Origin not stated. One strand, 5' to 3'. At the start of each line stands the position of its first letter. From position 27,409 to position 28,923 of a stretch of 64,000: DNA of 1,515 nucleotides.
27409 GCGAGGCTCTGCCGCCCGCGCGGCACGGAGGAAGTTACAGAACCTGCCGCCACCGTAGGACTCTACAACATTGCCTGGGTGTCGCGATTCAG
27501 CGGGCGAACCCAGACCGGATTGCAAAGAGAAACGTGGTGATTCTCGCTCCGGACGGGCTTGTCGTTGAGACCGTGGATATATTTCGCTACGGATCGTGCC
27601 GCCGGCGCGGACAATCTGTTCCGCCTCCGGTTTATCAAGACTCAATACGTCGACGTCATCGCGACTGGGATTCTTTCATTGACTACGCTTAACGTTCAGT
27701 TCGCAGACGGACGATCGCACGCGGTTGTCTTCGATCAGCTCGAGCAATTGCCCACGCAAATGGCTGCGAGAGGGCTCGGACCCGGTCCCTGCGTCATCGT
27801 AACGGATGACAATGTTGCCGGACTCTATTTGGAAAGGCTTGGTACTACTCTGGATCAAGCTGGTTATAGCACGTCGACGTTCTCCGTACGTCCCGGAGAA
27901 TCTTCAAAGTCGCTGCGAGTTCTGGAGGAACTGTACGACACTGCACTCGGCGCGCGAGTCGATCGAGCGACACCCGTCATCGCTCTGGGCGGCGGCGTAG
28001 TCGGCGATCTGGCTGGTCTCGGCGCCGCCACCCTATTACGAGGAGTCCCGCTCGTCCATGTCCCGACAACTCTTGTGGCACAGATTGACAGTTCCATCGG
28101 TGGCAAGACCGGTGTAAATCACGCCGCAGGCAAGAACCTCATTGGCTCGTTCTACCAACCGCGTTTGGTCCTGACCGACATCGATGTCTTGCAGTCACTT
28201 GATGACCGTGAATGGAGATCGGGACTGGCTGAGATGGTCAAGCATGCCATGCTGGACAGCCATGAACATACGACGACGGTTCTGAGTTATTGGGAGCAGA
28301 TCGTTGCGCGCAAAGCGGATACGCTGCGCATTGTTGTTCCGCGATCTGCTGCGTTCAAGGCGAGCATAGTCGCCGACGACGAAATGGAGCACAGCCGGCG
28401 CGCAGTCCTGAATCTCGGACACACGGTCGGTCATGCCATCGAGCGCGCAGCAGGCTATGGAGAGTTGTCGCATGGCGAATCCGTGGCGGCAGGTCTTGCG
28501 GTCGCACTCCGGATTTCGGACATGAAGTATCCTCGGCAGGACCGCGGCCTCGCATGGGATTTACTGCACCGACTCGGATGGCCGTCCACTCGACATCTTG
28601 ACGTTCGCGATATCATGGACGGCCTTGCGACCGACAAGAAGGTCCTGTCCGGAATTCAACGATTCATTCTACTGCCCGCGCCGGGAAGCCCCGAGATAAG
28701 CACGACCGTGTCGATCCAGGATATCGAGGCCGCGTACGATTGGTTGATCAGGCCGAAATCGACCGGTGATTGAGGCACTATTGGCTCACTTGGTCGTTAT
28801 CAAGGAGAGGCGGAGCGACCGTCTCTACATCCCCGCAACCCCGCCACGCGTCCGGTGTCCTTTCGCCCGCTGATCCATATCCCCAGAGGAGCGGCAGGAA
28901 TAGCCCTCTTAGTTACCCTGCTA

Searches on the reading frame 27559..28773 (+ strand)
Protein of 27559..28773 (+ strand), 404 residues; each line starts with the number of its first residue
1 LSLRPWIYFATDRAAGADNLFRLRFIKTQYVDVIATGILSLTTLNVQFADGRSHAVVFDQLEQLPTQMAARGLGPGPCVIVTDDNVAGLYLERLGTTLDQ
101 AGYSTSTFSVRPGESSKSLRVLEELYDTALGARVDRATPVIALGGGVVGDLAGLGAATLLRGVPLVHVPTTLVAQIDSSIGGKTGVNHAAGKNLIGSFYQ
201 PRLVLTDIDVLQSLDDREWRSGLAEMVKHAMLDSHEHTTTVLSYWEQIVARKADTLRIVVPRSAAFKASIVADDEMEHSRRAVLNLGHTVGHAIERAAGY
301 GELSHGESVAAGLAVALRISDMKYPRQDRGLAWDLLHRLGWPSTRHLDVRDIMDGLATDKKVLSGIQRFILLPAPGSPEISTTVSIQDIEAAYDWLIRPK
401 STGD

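Call 23: search_protein_families(library=pfam, proteins=[window:27559-28773:+], max_evalue=0.00001)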
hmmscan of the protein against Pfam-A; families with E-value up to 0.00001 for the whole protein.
window:27559-28773:+ (404 aa): 4 families
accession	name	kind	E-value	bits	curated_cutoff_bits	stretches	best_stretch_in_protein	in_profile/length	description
PF01761.26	DHQ_synthase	-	1.7e-42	144.1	24.2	1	108-220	2-114/115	3-dehydroquinate synthase N-terminal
PF24621.2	DHQS_C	-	2.1e-33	115.7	27.6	1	222-362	1-144/144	3-dehydroquinate synthase C-terminal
PF13685.12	Fe-ADH_2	-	2e-06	28.3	28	1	77-172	21-108/149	Iron-containing alcohol dehydrogenase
PF00465.25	Fe-ADH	-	2e-06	27.9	31.3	1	60-172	10-131/168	Iron-containing alcohol dehydrogenase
